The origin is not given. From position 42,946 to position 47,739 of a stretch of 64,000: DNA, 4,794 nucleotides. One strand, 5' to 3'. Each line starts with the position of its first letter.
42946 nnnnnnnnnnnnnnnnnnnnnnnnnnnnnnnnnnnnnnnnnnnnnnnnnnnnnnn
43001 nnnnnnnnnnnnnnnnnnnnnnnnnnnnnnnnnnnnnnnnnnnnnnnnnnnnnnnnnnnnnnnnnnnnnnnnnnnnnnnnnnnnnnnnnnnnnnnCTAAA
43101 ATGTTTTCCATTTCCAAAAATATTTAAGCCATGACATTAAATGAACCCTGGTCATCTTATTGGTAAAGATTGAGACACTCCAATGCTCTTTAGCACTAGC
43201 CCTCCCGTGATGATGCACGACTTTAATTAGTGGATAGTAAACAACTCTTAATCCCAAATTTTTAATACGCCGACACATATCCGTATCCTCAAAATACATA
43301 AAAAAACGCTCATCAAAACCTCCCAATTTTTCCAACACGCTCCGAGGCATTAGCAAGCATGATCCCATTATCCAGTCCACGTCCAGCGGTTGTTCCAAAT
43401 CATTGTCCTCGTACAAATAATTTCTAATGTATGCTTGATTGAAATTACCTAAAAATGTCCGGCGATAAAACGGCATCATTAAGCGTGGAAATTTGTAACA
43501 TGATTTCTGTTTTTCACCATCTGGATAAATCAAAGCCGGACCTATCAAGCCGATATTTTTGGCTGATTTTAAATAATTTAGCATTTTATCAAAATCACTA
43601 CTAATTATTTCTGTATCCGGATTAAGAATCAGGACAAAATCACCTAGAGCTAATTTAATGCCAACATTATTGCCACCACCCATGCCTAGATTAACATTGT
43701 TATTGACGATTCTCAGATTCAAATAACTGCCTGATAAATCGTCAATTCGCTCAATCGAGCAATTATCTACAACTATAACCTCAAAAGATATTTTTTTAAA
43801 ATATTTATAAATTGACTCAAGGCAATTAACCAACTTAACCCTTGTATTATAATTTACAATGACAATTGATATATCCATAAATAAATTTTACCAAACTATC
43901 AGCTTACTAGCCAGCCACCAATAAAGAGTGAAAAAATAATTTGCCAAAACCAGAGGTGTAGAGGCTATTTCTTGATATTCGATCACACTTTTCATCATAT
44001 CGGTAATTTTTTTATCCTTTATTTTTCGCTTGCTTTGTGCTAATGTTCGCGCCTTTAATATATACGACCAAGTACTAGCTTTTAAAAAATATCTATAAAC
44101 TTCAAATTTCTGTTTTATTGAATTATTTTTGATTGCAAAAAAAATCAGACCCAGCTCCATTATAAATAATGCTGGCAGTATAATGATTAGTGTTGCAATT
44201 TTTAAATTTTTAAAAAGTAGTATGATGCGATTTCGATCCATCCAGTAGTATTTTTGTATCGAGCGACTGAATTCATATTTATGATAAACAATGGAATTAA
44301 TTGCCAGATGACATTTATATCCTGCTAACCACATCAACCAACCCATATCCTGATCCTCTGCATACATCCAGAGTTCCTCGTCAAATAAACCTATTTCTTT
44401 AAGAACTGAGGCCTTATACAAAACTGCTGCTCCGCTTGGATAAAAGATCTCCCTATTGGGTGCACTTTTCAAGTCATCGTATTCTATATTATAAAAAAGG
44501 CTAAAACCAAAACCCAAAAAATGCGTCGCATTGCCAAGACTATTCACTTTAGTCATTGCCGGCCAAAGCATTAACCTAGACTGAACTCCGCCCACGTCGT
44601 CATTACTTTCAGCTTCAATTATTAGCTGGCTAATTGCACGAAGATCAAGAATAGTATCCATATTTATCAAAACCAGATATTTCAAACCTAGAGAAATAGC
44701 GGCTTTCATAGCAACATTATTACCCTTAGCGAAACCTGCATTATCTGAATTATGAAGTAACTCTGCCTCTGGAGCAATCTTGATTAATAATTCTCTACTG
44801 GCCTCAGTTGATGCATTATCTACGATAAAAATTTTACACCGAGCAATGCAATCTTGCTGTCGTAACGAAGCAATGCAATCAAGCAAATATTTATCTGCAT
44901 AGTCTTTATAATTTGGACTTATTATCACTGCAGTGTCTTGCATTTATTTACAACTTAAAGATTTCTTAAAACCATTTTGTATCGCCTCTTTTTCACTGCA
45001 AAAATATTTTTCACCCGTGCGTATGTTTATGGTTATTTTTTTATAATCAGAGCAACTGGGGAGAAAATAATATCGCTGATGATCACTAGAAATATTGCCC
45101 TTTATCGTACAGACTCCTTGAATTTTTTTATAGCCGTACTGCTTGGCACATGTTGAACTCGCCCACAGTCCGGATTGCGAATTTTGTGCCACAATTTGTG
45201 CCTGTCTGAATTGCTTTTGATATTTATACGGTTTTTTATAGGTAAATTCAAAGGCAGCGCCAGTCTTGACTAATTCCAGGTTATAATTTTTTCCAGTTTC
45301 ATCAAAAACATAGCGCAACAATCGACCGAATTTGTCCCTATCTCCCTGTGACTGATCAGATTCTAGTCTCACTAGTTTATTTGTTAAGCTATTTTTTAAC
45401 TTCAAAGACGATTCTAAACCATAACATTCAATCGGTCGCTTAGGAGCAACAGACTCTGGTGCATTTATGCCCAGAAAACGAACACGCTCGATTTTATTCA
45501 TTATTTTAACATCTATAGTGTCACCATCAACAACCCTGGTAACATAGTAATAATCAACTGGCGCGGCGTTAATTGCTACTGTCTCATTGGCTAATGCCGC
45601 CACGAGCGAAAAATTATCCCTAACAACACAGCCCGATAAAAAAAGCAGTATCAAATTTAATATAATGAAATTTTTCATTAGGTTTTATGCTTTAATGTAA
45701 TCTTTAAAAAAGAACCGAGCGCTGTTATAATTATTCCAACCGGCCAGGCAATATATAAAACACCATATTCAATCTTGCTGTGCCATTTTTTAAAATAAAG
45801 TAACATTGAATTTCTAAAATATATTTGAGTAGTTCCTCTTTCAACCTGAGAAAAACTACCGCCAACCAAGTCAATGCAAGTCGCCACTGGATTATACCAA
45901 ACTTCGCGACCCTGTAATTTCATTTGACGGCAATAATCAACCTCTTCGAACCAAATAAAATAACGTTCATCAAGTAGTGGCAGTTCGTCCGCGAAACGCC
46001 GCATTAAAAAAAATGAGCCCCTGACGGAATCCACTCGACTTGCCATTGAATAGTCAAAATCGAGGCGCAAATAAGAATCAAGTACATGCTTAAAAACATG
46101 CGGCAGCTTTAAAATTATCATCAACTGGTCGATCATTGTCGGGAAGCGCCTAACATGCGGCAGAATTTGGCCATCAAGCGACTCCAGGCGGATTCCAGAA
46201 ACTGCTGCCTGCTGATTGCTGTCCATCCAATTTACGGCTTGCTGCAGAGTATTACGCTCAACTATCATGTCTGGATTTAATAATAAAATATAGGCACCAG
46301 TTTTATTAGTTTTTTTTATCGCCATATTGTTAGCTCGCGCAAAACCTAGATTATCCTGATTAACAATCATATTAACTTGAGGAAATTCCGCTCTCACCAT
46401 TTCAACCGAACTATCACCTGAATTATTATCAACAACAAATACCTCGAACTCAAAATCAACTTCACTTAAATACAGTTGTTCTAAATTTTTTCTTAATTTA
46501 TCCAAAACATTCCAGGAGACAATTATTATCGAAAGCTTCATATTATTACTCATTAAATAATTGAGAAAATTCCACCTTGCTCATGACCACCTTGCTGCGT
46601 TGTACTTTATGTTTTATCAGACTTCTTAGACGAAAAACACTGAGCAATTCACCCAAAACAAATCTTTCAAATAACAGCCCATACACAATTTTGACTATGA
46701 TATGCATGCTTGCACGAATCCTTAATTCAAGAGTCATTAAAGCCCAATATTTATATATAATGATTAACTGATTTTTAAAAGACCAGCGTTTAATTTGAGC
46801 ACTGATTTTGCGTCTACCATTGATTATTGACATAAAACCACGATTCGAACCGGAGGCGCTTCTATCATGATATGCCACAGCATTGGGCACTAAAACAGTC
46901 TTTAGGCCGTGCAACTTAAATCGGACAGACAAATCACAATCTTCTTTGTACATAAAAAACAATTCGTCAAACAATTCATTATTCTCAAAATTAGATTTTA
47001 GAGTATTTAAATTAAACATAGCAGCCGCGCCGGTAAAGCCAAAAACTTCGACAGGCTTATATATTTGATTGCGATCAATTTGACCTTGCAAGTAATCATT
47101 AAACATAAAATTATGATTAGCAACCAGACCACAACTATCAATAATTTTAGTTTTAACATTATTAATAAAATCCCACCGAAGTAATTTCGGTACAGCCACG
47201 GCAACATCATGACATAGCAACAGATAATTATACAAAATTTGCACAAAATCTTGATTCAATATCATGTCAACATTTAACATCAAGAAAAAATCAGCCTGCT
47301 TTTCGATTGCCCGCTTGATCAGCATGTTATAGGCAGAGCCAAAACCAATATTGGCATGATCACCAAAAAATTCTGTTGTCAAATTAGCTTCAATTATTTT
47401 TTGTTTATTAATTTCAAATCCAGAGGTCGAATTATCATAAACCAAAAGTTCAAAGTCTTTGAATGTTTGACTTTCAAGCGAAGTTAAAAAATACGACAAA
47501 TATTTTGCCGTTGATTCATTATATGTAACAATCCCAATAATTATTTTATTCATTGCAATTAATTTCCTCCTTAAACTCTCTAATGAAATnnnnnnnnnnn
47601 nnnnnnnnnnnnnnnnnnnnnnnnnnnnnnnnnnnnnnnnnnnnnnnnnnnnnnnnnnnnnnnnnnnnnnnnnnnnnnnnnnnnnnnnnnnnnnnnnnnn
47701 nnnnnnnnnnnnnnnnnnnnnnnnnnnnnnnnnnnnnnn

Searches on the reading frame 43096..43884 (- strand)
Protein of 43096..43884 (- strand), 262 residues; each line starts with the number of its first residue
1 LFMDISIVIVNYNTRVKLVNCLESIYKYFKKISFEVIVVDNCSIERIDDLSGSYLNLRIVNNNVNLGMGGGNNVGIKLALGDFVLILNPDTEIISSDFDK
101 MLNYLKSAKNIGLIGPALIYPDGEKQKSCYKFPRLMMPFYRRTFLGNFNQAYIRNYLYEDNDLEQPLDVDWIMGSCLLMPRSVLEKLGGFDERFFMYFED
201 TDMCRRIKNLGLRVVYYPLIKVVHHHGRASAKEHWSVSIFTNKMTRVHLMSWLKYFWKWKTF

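Call 70: search_protein_families(library=pfam, proteins=[window:43096-43884:-], max_evalue=0.001)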
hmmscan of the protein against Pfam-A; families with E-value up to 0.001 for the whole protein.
window:43096-43884:- (262 aa): 6 families
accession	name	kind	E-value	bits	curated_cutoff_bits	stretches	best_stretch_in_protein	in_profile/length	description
PF00535.33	Glycos_transf_2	-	1.8e-18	67.5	23.3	1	6-187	1-167/168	Glycosyl transferase family 2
PF13641.12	Glyco_tranf_2_3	-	4.1e-12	47.1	27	1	5-230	3-217/230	Glycosyltransferase like family 2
PF10111.15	Glyco_tranf_2_2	-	3.5e-08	33.7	27.3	1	7-208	2-200/276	Glycosyltransferase like family 2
PF13632.12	Glyco_trans_2_3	-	1.3e-06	28.8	27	1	168-220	68-119/198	Glycosyl transferase family group 2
PF02709.20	Glyco_transf_7C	-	8.7e-06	25.7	23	1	164-219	11-67/78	N-terminal domain of galactosyltransferase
PF13506.12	Glyco_transf_21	-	0.00048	20.1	21.7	1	142-233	73-164/174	Glycosyl transferase family 21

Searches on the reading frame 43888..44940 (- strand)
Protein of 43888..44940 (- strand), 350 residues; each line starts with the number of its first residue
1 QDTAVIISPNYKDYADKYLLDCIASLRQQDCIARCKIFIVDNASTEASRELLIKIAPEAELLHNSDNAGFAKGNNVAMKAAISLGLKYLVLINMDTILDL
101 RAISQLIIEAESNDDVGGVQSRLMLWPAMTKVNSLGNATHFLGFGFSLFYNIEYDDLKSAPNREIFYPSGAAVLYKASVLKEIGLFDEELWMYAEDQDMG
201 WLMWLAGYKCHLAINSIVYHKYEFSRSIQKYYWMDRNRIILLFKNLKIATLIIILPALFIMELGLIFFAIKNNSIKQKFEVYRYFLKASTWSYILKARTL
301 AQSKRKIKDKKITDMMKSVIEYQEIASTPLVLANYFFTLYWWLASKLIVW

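Call 78: search_protein_families(library=pfam, proteins=[window:43888-44940:-], max_evalue=0.00001)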
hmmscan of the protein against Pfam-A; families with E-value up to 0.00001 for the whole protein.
window:43888-44940:- (350 aa): 2 families
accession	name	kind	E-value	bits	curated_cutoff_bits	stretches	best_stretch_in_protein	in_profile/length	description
PF00535.33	Glycos_transf_2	-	8.7e-12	45.7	23.3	1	6-183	2-167/168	Glycosyl transferase family 2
PF13641.12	Glyco_tranf_2_3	-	1.2e-09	39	27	1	3-229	3-218/230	Glycosyltransferase like family 2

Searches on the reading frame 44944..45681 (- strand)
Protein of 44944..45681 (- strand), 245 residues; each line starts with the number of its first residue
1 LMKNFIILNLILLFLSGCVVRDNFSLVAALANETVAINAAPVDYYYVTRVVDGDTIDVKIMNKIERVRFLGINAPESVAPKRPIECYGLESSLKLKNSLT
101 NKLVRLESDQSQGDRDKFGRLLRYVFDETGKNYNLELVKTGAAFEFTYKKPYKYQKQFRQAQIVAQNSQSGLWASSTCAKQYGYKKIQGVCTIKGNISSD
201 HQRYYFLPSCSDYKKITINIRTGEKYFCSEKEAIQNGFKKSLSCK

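Call 70: search_protein_families(library=pfam, proteins=[window:44944-45681:-], max_evalue=0.001)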
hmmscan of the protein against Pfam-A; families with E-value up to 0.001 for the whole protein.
window:44944-45681:- (245 aa): 1 family
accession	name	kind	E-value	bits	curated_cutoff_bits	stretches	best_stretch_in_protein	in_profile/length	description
PF00565.23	SNase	-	1.5e-20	74.1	21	1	66-174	1-106/107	Staphylococcal nuclease homologue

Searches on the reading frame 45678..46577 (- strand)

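Call 70: search_protein_families(library=pfam, proteins=[window:45678-46577:-], max_evalue=0.001)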
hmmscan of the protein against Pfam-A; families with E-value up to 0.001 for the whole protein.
window:45678-46577:- (299 aa): 2 families
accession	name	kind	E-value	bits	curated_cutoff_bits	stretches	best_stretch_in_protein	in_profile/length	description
PF00535.33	Glycos_transf_2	-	1.2e-17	64.8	23.3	1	16-138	1-124/168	Glycosyl transferase family 2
PF13641.12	Glyco_tranf_2_3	-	1.1e-13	52.1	27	1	15-246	3-221/230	Glycosyltransferase like family 2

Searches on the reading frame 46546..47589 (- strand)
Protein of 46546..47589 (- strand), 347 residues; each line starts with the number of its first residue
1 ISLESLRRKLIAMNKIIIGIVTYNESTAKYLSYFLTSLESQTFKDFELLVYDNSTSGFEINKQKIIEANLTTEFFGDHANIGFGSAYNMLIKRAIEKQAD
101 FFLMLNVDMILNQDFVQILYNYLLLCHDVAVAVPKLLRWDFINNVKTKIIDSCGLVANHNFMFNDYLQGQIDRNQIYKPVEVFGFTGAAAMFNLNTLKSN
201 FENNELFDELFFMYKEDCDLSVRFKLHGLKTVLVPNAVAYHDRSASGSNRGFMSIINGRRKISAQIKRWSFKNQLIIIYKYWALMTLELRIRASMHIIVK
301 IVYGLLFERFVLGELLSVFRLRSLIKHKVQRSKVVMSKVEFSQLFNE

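Call 78: search_protein_families(library=pfam, proteins=[window:46546-47589:-], max_evalue=0.00001)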
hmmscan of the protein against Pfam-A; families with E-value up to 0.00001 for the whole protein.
window:46546-47589:- (347 aa): 2 families
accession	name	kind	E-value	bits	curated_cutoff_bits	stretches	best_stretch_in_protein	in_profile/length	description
PF00535.33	Glycos_transf_2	-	1.6e-08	35.1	23.3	1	18-165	2-132/168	Glycosyl transferase family 2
PF13632.12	Glyco_trans_2_3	-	2.8e-07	31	27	1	178-287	65-154/198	Glycosyl transferase family group 2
